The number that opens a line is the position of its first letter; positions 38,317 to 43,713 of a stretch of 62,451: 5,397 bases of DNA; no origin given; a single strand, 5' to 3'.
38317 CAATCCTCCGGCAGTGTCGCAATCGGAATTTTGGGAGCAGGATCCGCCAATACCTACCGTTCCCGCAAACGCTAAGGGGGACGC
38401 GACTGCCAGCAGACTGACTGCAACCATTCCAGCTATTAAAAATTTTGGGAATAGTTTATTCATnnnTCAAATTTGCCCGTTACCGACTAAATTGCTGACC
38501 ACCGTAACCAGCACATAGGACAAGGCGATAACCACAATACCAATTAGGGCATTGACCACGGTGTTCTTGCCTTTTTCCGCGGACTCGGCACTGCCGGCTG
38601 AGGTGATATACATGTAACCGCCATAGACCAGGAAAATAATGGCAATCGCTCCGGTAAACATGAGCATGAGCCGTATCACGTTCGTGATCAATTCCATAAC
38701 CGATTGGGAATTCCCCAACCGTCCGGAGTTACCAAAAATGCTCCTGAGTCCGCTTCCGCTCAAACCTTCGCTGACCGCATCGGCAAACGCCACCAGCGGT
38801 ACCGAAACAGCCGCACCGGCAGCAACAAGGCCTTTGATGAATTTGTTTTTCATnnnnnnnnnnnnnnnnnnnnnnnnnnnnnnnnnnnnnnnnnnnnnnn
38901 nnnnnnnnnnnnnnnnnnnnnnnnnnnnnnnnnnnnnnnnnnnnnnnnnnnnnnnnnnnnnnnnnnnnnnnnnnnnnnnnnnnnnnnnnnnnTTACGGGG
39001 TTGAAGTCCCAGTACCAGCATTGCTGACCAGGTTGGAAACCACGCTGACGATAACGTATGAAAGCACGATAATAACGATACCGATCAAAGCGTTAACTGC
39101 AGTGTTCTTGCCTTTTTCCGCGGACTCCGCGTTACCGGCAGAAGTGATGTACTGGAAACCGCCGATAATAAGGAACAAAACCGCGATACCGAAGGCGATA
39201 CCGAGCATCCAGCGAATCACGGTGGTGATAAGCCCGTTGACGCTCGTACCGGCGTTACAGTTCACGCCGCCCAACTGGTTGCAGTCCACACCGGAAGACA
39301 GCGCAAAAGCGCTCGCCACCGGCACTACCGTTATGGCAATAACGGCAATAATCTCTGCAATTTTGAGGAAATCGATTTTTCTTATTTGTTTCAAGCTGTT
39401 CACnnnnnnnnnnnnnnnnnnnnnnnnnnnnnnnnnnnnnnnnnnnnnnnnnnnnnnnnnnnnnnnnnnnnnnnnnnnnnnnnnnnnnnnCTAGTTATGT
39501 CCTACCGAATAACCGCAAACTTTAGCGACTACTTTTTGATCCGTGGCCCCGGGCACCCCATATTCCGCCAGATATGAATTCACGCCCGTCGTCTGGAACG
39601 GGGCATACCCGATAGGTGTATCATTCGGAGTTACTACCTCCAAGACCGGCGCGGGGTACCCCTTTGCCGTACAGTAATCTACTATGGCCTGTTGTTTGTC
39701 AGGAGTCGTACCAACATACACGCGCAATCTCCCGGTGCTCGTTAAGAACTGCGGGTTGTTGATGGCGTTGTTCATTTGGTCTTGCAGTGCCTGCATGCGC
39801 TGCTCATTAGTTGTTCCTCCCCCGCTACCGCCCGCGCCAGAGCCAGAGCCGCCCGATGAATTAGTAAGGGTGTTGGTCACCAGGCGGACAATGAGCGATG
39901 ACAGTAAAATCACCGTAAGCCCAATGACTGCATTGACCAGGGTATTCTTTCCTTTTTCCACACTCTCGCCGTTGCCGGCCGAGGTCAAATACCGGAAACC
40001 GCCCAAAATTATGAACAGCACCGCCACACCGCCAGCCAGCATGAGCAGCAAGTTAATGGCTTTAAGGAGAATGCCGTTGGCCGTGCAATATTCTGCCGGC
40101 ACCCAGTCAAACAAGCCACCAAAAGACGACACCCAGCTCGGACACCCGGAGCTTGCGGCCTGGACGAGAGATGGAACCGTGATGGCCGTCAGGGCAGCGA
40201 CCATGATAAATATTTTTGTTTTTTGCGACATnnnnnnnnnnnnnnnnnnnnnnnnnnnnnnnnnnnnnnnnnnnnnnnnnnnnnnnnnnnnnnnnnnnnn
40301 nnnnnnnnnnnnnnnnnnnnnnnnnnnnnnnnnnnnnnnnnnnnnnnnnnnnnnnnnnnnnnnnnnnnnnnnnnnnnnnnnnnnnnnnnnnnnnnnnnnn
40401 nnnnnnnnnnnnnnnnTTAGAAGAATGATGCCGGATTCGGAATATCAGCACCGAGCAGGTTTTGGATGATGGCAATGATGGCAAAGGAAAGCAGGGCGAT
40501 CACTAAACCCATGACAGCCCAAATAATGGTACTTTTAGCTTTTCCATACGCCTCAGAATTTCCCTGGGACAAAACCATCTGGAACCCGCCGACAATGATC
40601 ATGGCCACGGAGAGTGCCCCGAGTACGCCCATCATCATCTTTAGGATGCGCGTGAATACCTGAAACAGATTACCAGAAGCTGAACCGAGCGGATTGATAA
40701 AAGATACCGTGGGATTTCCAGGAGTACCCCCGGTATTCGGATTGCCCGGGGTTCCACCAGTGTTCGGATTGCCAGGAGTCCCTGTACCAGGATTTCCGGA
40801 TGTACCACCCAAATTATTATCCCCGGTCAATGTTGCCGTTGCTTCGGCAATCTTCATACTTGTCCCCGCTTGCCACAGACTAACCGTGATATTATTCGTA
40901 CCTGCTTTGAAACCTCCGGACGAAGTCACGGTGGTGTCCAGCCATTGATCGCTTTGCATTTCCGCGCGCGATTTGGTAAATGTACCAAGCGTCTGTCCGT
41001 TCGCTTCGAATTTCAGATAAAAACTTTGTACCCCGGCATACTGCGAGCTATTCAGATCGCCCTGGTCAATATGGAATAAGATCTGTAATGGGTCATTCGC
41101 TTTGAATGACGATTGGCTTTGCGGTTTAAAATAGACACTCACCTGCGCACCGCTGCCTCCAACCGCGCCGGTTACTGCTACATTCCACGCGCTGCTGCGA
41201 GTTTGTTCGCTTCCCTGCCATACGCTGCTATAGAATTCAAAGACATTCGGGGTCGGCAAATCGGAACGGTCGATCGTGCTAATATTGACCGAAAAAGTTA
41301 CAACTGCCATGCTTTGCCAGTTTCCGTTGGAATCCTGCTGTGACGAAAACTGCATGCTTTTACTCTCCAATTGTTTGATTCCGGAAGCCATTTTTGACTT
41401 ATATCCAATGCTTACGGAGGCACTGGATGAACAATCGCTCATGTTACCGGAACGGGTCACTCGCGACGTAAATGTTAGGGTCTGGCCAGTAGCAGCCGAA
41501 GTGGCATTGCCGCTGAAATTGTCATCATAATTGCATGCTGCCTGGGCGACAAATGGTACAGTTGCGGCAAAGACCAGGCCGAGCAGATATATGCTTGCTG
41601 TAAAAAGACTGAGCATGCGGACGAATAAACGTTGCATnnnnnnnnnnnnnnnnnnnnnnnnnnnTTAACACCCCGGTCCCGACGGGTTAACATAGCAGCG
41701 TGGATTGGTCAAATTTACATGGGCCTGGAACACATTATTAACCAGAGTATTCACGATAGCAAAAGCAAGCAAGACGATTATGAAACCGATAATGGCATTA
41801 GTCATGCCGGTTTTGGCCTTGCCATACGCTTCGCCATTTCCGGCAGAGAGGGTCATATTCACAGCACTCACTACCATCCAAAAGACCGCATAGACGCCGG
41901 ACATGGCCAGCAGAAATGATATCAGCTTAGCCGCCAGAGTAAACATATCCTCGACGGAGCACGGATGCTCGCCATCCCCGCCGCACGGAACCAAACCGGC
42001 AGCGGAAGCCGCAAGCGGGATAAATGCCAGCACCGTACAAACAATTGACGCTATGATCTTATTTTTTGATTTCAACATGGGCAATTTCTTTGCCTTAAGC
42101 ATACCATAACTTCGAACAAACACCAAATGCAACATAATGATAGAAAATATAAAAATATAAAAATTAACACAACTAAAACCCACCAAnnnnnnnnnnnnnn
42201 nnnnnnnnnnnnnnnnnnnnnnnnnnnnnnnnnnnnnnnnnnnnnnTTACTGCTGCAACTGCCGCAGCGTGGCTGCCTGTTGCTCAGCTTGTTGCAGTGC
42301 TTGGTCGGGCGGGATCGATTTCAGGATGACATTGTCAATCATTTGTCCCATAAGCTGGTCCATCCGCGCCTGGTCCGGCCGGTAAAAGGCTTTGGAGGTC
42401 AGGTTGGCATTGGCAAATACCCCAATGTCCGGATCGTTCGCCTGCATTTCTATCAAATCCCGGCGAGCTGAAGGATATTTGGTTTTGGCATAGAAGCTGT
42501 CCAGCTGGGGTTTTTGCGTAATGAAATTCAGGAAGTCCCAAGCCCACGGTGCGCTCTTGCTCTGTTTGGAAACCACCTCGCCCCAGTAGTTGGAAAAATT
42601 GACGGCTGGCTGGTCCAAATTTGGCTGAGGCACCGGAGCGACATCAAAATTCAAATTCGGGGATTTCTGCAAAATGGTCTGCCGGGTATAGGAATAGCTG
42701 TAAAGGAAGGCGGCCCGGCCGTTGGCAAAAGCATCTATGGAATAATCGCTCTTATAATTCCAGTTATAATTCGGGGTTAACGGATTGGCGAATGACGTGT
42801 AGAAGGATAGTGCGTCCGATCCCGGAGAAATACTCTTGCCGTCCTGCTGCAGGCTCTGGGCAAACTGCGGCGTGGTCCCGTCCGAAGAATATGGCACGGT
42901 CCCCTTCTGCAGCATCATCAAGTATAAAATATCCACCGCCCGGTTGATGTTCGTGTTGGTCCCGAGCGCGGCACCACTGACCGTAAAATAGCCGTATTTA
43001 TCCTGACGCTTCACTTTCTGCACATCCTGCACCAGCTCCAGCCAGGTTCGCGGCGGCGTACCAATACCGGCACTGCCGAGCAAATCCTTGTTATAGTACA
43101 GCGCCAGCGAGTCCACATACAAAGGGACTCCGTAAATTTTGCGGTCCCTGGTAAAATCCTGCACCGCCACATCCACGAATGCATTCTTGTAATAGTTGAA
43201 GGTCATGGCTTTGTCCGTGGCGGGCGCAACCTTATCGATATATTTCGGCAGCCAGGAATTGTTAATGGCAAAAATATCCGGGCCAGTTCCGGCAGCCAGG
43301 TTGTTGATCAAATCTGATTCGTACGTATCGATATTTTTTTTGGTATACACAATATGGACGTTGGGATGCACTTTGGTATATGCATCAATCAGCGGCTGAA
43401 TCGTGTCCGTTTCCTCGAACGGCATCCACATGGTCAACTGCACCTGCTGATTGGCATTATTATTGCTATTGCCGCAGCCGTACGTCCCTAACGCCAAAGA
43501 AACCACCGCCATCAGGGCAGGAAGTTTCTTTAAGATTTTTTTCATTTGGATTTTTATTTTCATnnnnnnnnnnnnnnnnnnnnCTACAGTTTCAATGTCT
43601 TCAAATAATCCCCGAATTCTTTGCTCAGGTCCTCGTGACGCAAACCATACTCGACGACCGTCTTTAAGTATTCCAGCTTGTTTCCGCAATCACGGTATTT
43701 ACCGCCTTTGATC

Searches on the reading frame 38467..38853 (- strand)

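Call 17: search_protein_families(library=pfam, proteins=[window:38467-38853:-], max_evalue=0.01)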
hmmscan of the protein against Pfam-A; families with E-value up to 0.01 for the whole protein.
window:38467-38853:- (128 aa): 1 family
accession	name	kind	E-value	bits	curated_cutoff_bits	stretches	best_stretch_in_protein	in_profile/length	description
PF18895.5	T4SS_pilin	-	3.2e-09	37.2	26.6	1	50-119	3-71/71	Type IV secretion system pilin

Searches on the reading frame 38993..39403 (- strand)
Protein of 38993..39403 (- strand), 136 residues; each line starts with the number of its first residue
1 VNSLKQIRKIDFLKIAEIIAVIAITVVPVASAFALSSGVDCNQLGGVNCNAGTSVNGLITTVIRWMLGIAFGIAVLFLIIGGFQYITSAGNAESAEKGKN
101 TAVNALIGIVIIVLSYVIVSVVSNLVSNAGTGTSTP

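Call 17: search_protein_families(library=pfam, proteins=[window:38993-39403:-], max_evalue=0.01)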
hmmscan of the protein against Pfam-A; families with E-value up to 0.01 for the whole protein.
window:38993-39403:- (136 aa): 1 family
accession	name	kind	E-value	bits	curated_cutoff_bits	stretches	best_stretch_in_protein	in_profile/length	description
PF18895.5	T4SS_pilin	-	8.5e-12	45.4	26.6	1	53-122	3-71/71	Type IV secretion system pilin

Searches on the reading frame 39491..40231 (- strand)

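Call 17: search_protein_families(library=pfam, proteins=[window:39491-40231:-], max_evalue=0.01)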
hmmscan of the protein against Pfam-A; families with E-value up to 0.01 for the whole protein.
window:39491-40231:- (246 aa): 2 families
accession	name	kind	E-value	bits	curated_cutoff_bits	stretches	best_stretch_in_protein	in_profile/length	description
PF18895.5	T4SS_pilin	-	1e-10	42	26.6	1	52-117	6-70/71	Type IV secretion system pilin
PF24267.1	HVO_1552_C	-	0.0037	17.9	27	1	85-150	2-67/98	HVO_1552, C-terminal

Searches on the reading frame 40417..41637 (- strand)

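Call 17: search_protein_families(library=pfam, proteins=[window:40417-41637:-], max_evalue=0.01)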
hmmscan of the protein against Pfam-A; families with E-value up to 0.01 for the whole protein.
window:40417-41637:- (406 aa): 1 family
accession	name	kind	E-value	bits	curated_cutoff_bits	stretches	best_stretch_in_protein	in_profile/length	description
PF18895.5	T4SS_pilin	-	6.4e-08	33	26.6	1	323-386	4-66/71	Type IV secretion system pilin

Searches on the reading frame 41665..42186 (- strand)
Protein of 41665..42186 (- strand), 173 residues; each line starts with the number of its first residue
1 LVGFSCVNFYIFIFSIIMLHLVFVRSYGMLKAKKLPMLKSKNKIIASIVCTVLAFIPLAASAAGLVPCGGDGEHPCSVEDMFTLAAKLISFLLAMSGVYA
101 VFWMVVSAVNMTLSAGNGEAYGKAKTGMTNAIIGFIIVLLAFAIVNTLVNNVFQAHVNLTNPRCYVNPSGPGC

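Call 17: search_protein_families(library=pfam, proteins=[window:41665-42186:-], max_evalue=0.01)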
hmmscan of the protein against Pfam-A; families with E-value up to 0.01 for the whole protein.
window:41665-42186:- (173 aa): 1 family
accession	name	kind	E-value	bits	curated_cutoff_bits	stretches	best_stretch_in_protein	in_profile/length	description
PF18895.5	T4SS_pilin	-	8.5e-07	29.4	26.6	1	81-148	5-71/71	Type IV secretion system pilin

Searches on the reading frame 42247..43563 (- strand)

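Call 17: search_protein_families(library=pfam, proteins=[window:42247-43563:-], max_evalue=0.01)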
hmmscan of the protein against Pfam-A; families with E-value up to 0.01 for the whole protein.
window:42247-43563:- (438 aa): 2 families
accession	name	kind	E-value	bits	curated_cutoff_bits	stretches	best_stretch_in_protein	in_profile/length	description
PF01547.30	SBP_bac_1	-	9.4e-33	114.9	26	1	51-351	4-303/307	Bacterial extracellular solute-binding protein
PF13416.11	SBP_bac_8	-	4.8e-28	99.2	27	1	58-372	2-267/279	Bacterial extracellular solute-binding protein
